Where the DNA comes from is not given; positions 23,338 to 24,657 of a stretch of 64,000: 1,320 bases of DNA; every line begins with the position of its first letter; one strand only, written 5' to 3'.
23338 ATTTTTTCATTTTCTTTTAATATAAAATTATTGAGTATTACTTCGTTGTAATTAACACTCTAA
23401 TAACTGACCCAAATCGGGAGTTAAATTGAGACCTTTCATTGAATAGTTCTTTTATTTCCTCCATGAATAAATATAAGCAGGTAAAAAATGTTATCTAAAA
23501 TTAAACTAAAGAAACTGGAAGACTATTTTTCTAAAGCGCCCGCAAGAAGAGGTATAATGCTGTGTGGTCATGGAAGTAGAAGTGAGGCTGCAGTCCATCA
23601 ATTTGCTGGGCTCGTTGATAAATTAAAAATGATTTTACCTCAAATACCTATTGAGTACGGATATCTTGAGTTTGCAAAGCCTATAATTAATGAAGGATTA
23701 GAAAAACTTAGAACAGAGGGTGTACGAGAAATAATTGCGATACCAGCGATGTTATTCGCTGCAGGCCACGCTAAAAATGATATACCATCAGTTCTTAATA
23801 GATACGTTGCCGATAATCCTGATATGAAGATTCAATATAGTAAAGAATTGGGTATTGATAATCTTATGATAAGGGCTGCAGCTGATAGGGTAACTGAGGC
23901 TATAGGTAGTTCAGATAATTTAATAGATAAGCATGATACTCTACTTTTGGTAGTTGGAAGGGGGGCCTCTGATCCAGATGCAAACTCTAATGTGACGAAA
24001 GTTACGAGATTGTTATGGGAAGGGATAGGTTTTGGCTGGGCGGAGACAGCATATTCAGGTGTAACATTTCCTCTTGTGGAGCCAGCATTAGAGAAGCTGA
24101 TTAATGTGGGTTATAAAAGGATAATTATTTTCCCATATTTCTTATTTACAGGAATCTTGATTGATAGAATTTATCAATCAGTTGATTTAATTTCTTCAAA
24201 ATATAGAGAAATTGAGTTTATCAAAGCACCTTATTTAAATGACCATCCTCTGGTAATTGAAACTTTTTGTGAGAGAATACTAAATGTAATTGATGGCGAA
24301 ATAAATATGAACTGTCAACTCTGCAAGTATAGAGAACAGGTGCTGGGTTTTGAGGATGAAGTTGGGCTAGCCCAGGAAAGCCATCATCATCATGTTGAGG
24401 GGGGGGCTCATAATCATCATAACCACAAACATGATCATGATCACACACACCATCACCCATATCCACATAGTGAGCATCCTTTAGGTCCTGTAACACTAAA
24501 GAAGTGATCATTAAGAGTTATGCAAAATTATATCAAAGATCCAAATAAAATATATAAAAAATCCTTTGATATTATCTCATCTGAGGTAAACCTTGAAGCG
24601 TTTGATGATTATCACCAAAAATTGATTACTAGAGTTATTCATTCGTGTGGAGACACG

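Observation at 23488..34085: Compact, nearly complete early-cobalt-insertion corrin pathway in an AT-rich streamlined alphaproteobacterial backbone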

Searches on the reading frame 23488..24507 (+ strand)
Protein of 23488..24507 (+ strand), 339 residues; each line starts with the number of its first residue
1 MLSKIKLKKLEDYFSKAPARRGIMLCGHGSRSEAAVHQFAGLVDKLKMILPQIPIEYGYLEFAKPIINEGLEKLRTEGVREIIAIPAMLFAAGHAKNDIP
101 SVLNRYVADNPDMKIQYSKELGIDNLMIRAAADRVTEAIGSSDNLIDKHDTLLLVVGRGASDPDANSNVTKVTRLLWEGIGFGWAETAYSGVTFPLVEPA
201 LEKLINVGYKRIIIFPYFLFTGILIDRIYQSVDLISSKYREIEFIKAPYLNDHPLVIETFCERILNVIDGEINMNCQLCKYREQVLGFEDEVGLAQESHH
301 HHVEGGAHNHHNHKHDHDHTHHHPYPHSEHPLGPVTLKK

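Call 3: search_protein_families(library=pfam, proteins=[window:23488-24507:+])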
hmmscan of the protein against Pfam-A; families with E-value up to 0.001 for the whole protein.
window:23488-24507:+ (339 aa): 3 families
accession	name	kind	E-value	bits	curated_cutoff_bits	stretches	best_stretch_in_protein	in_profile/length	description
PF01903.22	CbiX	-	5.4e-51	171.8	22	2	28-131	1-104/106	CbiX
PF06180.16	CbiK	-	6e-13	49.1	26.2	2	7-100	128-218/262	Cobalt chelatase (CbiK)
PF00762.24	Ferrochelatase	-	0.00065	19.2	27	0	45-153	77-187/317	Ferrochelatase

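Call 4: search_protein_families(library=ncbifam, proteins=[window:23488-24507:+])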
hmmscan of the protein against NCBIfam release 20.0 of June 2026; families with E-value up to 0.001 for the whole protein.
window:23488-24507:+ (339 aa): 5 families
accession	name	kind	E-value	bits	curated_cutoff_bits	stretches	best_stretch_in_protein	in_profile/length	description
NF033198.0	F430_CfbA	equivalog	3.3e-24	85.2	120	2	22-136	1-121/122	sirohydrochlorin nickelochelatase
NF002090.2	PRK00923.1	subfamily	1.7e-19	70.1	120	1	22-137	2-128/129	sirohydrochlorin nickelochelatase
NF004449.0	PRK05782.1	equivalog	7.8e-10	38.3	298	1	22-104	5-86/333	bifunctional sirohydrochlorin cobalt chelatase/precorrin-8X methylmutase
NF047852.1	SiroCoChCbiK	equivalog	7.5e-09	35.5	400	1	19-101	136-214/261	sirohydrochlorin cobaltochelatase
NF002671.0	PRK02395.1-3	equivalog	3.1e-05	23.4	258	0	108-171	92-155/262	hypothetical protein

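Call 30: find_homologous_proteins(query=window:23488-24507:+, max_evalue=1e-10)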
Query window:23488-24507:+ (339 aa): 8000 proteins with E <= 1e-10 among 8000 candidates; the best 120 are listed.
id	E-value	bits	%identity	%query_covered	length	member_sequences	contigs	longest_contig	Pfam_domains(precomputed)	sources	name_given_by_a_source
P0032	6.7e-229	777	99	100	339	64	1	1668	PF01903.23,PF06180.17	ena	-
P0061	1.1e-189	648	80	100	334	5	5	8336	PF01903.23,PF06180.17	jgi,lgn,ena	jgi:sirohydrochlorin cobaltochelatase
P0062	4.7e-172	590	72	100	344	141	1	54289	PF01903.23,PF06180.17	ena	-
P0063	2.4e-162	558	71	100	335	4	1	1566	PF01903.23,PF06180.17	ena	-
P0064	1.8e-148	512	68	94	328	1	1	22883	PF01903.23,PF06180.17,PF00762.25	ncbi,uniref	ncbi:Sirohydrochlorin cobaltochelatase CbiX(long) [hydrothermal vent metagenome]|uniref:Sirohydrochl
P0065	5.3e-148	511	66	94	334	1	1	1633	PF01903.23,PF06180.17,PF00762.25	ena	-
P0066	1.0e-147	510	65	96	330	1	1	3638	PF01903.23,PF06180.17,PF00762.25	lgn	-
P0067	1.7e-147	509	66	94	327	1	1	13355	PF01903.23,PF06180.17,PF00762.25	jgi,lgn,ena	-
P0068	3.9e-147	508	64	96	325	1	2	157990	PF01903.23,PF06180.17,PF00762.25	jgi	-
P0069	5.6e-147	507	65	97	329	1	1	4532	PF01903.23,PF06180.17,PF00762.25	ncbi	-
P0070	7.1e-147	507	66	94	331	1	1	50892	PF01903.23,PF06180.17,PF00762.25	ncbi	-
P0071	3.1e-145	502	69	85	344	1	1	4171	PF01903.23,PF06180.17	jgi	jgi:sirohydrochlorin cobaltochelatase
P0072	4.8e-145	501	66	94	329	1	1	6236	PF01903.23,PF06180.17,PF00762.25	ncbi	-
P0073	4.8e-145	501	67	85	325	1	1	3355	PF01903.23,PF06180.17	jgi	jgi:sirohydrochlorin cobaltochelatase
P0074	6.2e-145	501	69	85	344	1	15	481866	PF01903.23,PF06180.17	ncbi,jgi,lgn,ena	-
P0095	1.0e-141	490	66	94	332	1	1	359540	PF01903.23,PF06180.17,PF00762.25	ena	-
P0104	3.7e-141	488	63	95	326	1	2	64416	PF01903.23,PF06180.17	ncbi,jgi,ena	jgi:sirohydrochlorin cobaltochelatase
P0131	3.6e-140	485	65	84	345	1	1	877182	PF01903.23,PF06180.17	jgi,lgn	jgi:sirohydrochlorin cobaltochelatase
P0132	3.8e-140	485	62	94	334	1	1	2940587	PF01903.23,PF06180.17,PF00762.25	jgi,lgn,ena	-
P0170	3.0e-139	482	66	85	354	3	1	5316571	PF01903.23,PF06180.17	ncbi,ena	-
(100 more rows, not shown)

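Call 31: find_encoding_contigs(protein=P0062, flank=10000, max_places=2)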
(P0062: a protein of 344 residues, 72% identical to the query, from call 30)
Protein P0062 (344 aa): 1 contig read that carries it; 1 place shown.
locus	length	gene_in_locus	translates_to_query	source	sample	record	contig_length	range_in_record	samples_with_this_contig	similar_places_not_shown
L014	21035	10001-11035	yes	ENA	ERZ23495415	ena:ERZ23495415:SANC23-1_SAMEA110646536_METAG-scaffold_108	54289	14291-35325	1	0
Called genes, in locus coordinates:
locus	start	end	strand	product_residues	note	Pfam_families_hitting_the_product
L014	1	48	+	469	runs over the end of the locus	PF00330:Aconitase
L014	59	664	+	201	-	PF00694:Aconitase_C, PF27512:LeuD, PF27434:LeuD_C (weak)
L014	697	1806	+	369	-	PF00180:Iso_dh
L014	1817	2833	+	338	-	PF01118:Semialdhyde_dh, PF02774:Semialdhyde_dhC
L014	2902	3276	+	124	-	PF01127:Sdh_cyt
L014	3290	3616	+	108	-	PF01127:Sdh_cyt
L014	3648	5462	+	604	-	PF00890:FAD_binding_2, PF02910:Succ_DH_flav_C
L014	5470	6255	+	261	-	PF13085:Fer2_3, PF13237:Fer4_10, PF13183:Fer4_8, PF13534:Fer4_17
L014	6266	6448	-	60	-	PF01783:Ribosomal_L32p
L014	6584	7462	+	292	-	PF00348:polyprenyl_synt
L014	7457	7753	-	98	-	PF02569:Pantoate_ligase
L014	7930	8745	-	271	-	PF02548:Pantoate_transf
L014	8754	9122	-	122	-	PF26540:GcpE_C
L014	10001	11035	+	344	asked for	PF06180:CbiK (faint), PF01903:CbiX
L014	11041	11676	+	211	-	PF02570:CbiC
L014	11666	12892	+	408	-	PF00590:TP_methylase, PF02527:GidB, PF03602:Cons_hypoth95 (weak), PF13847:Methyltransf_31 (weak)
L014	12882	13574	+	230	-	PF00590:TP_methylase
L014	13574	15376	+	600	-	PF11760:CbiG_N, PF01890:CbiG_C, PF00590:TP_methylase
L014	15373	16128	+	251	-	PF00590:TP_methylase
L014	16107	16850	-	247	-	PF02571:CbiJ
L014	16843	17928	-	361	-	PF01888:CbiD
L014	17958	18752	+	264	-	PF00590:TP_methylase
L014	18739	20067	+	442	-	PF01656:CbiA, PF13500:AAA_26, PF07685:GATase_3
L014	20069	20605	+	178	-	PF21711:DCTN5, PF25087:GMPPB_C (faint), PF25084:LbH_EIF2B (weak), PF00132:Hexapep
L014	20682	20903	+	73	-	-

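Call 32: find_encoding_contigs(protein=P0074, flank=10000, max_places=2)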
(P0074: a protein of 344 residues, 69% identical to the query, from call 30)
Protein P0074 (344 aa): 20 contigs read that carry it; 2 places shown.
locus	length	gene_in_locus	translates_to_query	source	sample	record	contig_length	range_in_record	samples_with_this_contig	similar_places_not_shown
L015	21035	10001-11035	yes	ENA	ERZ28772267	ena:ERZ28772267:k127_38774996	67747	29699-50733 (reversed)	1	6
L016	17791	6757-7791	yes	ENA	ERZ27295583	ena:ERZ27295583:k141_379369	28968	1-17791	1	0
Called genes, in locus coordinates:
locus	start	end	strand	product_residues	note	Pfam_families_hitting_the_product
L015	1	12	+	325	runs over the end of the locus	-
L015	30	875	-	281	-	PF00892:EamA, PF06027:SLC35F (weak), PF00892:EamA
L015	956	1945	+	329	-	PF08240:ADH_N, PF00107:ADH_zinc_N, PF13602:ADH_zinc_N_2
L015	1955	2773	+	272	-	PF00106:adh_short, PF01370:Epimerase (weak), PF08659:KR, PF23441:SDR, PF13561:adh_short_C2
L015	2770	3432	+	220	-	-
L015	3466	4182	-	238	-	PF00072:Response_reg, PF00486:Trans_reg_C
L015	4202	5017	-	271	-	PF00005:ABC_tran, PF13304:AAA_21 (faint)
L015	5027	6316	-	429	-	PF11812:DUF3333, PF00528:BPD_transp_1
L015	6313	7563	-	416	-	PF00528:BPD_transp_1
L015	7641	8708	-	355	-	PF00512:HisKA, PF02518:HATPase_c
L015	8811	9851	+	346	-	PF12849:PBP_like_2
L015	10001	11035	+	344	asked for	PF01903:CbiX, PF06180:CbiK (weak), PF01903:CbiX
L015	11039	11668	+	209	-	PF02570:CbiC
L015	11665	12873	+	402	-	PF00590:TP_methylase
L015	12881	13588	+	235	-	PF00590:TP_methylase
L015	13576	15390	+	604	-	PF11760:CbiG_N, PF11761:CbiG_mid (weak), PF01890:CbiG_C, PF00590:TP_methylase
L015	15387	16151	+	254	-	PF00590:TP_methylase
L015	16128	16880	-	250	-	PF02571:CbiJ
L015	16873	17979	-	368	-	PF01888:CbiD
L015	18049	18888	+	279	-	PF00590:TP_methylase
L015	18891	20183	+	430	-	PF01656:CbiA, PF13500:AAA_26 (weak), PF07685:GATase_3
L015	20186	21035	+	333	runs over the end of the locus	PF03186:CobD_Cbib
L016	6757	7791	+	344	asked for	PF01903:CbiX, PF06180:CbiK (weak), PF01903:CbiX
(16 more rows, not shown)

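Call 33: list_cluster_members(proteins=[P0061, P0062, P0074, P0095, P0131, P0132, P0170, P0104, P0070, P0069])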
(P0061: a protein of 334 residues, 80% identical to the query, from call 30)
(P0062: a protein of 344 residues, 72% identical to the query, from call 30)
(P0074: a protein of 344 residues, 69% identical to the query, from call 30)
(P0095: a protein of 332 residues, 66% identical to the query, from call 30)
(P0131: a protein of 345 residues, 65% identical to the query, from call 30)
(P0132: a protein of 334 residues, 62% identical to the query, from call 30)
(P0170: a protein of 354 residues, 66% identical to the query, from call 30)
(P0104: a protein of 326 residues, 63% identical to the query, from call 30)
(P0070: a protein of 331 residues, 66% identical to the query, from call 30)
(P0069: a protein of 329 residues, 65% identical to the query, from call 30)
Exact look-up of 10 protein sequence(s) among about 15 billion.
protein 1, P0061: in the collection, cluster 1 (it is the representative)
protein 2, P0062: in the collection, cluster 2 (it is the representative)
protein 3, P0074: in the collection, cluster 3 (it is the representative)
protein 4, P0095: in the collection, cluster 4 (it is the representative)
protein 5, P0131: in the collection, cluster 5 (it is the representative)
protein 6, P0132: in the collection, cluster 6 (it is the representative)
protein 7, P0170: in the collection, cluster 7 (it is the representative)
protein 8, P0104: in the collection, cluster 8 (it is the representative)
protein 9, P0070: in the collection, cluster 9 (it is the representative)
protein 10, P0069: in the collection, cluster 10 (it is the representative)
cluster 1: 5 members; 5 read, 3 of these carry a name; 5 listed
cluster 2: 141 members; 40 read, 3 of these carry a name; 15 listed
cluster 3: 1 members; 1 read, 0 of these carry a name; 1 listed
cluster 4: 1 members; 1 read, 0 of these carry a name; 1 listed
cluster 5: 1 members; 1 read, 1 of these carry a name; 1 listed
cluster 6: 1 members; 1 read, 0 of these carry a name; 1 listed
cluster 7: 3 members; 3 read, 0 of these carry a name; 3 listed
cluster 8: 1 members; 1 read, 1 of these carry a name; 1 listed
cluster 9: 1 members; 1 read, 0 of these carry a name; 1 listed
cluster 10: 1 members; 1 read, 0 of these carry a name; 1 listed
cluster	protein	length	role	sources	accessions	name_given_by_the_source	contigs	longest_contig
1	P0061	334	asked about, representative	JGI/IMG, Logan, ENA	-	sirohydrochlorin cobaltochelatase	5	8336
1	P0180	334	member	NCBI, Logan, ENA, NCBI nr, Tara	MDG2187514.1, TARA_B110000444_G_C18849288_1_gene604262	MAG: sirohydrochlorin chelatase [Hyphomicrobiales bacterium] | sirohydrochlorin chelatase [Hyphomicrobiales bacterium] | strand:+ start:5390 stop:6394 length:1005 start_codon:yes stop_codon:yes ...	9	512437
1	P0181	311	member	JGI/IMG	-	sirohydrochlorin cobaltochelatase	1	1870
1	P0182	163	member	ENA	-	-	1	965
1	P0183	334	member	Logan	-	-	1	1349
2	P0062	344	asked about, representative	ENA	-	-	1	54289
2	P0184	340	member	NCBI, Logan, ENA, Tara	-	strand:+ start:5720 stop:6742 length:1023 start_codon:yes stop_codon:yes ...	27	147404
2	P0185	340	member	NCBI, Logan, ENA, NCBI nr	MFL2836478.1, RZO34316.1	MAG: sirohydrochlorin chelatase [Hyphomicrobiales bacterium]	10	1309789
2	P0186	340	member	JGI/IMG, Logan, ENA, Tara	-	strand:+ start:1360 stop:2382 length:1023 start_codon:yes stop_codon:yes ...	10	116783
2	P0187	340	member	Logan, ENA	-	-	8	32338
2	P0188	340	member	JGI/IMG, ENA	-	-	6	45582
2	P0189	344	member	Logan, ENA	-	-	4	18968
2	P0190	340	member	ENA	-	-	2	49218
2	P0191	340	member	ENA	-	-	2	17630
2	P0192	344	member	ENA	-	-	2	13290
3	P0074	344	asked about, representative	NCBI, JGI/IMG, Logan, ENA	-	-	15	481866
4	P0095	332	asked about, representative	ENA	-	-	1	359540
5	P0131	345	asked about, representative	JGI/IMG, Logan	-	sirohydrochlorin cobaltochelatase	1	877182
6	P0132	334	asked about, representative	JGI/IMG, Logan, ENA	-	-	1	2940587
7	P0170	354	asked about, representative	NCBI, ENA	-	-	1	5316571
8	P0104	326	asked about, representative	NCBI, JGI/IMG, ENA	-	sirohydrochlorin cobaltochelatase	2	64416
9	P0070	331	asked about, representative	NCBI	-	-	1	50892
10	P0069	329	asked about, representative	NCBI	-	-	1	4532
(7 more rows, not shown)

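Call 35: find_homologous_proteins(query=L015:20186-21034:+, max_evalue=1e-10)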
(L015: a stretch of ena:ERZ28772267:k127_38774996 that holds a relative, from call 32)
Query L015:20186-21034:+ (283 aa): 8000 proteins with E <= 1e-10 among 8000 candidates; the best 120 are listed.
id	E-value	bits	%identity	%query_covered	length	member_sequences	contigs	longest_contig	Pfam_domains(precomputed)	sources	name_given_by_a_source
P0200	3.4e-184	629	100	100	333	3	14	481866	PF03186.19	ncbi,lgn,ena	-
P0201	1.3e-140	486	75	100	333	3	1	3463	PF03186.19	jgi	jgi:adenosylcobinamide-phosphate synthase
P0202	4.5e-91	323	55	94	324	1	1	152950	PF03186.19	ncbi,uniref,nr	ncbi:adenosylcobinamide-phosphate synthase CbiB [Roseibium sp. MMSF_3412]|uniref:adenosylcobinamide-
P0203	1.2e-89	319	54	95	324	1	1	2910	PF03186.19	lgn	-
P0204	1.6e-89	318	53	95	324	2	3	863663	PF03186.19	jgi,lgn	-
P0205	4.6e-89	317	57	98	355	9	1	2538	PF03186.19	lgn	-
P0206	1.3e-88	315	54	95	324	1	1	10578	PF03186.19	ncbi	ncbi:MAG: adenosylcobinamide-phosphate synthase CbiB [Pseudomonadota bacterium]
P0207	4.2e-88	314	53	95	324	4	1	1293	PF03186.19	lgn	-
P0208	5.1e-88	313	53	95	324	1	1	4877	PF03186.19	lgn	-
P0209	6.0e-88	313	51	94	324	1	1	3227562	PF03186.19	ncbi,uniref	ncbi:adenosylcobinamide-phosphate synthase CbiB [Roseibium sp. HPY-6]|uniref:adenosylcobinamide-phos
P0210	2.8e-87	311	53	94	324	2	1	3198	PF03186.19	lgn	-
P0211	4.0e-87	310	53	95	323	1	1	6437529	PF03186.19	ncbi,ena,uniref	ncbi:adenosylcobinamide-phosphate synthase CbiB [Roseibium sp.]|uniref:adenosylcobinamide-phosphate 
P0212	9.6e-87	309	54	98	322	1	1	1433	PF03186.19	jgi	-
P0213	1.5e-86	309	53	95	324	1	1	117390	PF03186.19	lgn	-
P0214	1.7e-86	308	54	98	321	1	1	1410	PF03186.19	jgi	-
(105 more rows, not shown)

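Call 38: find_encoding_contigs(protein=P0200, flank=10000, max_places=2)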
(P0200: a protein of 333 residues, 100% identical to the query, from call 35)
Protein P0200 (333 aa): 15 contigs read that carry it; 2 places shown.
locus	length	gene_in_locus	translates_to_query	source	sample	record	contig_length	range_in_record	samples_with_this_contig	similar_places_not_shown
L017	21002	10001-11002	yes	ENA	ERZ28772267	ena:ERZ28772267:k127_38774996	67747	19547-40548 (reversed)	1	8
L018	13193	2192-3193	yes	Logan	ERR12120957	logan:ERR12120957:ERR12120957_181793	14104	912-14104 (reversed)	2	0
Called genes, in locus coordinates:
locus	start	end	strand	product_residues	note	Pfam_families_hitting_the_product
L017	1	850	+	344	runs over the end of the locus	PF01903:CbiX, PF06180:CbiK (weak), PF01903:CbiX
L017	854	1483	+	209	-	PF02570:CbiC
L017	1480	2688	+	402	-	PF00590:TP_methylase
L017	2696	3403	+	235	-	PF00590:TP_methylase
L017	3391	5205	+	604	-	PF11760:CbiG_N, PF11761:CbiG_mid (weak), PF01890:CbiG_C, PF00590:TP_methylase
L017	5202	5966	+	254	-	PF00590:TP_methylase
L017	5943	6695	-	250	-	PF02571:CbiJ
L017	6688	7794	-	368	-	PF01888:CbiD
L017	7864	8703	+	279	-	PF00590:TP_methylase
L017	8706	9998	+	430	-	PF01656:CbiA, PF13500:AAA_26 (weak), PF07685:GATase_3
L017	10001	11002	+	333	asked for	PF03186:CobD_Cbib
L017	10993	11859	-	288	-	PF03446:NAD_binding_2, PF03807:F420_oxidored (weak), PF14833:NAD_binding_11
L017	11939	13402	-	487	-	PF01656:CbiA, PF13500:AAA_26, PF07685:GATase_3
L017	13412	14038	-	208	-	PF02572:CobA_CobO_BtuR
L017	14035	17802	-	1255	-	PF02514:CobN-Mg_chel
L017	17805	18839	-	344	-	PF02492:cobW, PF07683:CobW_C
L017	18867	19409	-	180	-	PF02283:CobU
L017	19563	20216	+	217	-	PF10026:DUF2268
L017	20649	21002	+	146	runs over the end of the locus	-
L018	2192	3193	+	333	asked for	PF03186:CobD_Cbib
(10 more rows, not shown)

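Call 45: search_protein_representatives(protein=P0200)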
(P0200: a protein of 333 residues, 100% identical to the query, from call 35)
Query: 333 residues. Proteins with E-value up to 0.001 (for the whole library): 6874; up to 1e-10: 4884; up to 1e-30: 1900. The best 150 are listed.
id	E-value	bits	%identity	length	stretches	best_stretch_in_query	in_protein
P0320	3.6e-93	329.0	52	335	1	8-323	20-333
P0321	1.7e-90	320.2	51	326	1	8-313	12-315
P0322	5.9e-84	298.7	52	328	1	8-314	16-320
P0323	2.9e-83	296.4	47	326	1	7-323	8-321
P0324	9.6e-83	294.7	49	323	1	9-323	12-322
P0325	3.6e-82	292.8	50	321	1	8-316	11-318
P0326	5.4e-82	292.2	48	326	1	7-318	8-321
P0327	6.1e-82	292.1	50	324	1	8-321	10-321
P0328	1.6e-81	290.7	47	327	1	9-311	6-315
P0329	5.6e-81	288.9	48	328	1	8-315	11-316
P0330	5.9e-80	285.5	46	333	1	7-319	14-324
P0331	6.4e-80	285.4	48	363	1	10-321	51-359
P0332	7.0e-80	285.3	48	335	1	8-314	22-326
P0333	1.4e-79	284.3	46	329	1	8-315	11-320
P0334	3.3e-79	283.1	49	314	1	8-317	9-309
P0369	1.2e-71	258.3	41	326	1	8-316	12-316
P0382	8.5e-69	248.9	42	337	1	8-313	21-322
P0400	9.1e-67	242.2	40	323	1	8-310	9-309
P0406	1.2e-65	238.5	50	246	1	84-314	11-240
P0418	2.1e-64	234.4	40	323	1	8-310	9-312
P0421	7.9e-64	232.6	38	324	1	6-307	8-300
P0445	9.9e-62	225.7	39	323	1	8-317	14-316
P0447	5.8e-61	223.1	50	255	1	86-317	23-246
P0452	1.3e-60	221.9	42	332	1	7-304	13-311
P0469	1.8e-58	215.0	39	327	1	8-321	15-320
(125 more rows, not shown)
